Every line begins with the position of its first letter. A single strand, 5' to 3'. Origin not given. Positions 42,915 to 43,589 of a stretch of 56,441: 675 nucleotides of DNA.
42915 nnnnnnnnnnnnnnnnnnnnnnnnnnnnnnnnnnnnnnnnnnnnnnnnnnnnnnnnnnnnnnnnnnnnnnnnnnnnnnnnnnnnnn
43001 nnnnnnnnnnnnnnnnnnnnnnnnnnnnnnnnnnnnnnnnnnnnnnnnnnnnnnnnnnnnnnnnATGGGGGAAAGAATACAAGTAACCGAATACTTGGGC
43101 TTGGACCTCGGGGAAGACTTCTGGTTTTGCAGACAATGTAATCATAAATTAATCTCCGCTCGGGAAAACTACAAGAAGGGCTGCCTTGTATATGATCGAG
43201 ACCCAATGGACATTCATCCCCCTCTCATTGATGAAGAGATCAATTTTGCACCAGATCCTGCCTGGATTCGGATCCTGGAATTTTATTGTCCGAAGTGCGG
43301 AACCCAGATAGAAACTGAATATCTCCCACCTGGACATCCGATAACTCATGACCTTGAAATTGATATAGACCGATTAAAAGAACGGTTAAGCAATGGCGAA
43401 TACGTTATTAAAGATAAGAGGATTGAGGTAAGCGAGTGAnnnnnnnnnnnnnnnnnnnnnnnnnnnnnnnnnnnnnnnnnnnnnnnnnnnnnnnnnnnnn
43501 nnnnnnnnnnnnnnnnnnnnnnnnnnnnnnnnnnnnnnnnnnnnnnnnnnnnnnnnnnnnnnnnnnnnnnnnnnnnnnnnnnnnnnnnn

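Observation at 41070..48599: Five-gene acetophenone-carboxylase-like module (HyuA / Zn-ribbon / HyuA / HyuB / 35-kDa protein)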

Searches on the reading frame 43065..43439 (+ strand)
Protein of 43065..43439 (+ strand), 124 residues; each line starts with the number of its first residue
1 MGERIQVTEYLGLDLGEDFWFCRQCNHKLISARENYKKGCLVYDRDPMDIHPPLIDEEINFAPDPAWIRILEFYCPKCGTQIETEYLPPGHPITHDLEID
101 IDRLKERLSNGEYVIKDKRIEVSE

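Call 3: search_protein_families(library=pfam, proteins=[window:43065-43439:+])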
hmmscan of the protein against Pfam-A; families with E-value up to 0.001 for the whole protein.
window:43065-43439:+ (124 aa): 2 families
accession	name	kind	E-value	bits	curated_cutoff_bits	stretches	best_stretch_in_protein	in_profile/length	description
PF08882.16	Acetone_carb_G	-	3.8e-37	127.4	21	1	5-107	1-111/113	Acetone carboxylase gamma subunit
PF13240.11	Zn_Ribbon_1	-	0.00028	21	25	0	74-84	1-11/23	zinc-ribbon domain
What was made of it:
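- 43065..43439 (+): ApcB-type small zinc-ribbon subunit (gamma), 124 aa. Acetone_carb_G E=3.8e-37 (call 3).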

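Call 4: search_protein_families(library=ncbifam, proteins=[window:43065-43439:+])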
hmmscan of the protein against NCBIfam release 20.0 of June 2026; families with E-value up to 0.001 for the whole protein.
window:43065-43439:+ (124 aa): 1 family
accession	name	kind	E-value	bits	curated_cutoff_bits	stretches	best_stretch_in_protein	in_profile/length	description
NF042974.2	AcphenoCarb_ApcB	equivalog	8.6e-58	193.8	250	1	1-120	1-120/128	acetophenone carboxylase subunit beta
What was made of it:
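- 43065..43439 (+): NCBIfam ApcB 193.8 bits (cut-off 250) (call 4).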

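Call 21: search_solved_structures(query=window:43065-43439:+, show_alignments=1)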
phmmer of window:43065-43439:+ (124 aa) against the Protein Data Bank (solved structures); distinct sequences matched with E-value up to 0.001: 3.
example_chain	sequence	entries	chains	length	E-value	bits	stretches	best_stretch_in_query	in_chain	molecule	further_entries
5l9w_C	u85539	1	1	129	5.4e-51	175.2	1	1-120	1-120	Acetophenone carboxylase beta subunit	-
5svb_C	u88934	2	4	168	9e-10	41.8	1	20-103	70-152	Acetone carboxylase gamma subunit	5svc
5m45_C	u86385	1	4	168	2.1e-09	40.6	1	20-103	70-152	Acetone carboxylase gamma subunit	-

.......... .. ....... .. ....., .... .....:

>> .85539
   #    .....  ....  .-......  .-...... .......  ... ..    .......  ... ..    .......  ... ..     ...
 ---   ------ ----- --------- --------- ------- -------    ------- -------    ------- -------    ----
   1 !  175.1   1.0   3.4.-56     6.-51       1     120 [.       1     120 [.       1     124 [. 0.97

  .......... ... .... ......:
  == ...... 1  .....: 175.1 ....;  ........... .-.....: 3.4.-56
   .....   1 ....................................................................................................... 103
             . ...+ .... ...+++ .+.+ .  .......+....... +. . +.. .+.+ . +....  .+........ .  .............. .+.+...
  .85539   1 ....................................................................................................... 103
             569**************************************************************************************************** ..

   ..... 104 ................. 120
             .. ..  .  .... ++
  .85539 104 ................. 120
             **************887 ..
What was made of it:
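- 43065..43439 (+): 5l9w_C 175 bits, 64 % identity, with Cys22, Cys25, Cys75 and Cys78 conserved (call 21).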
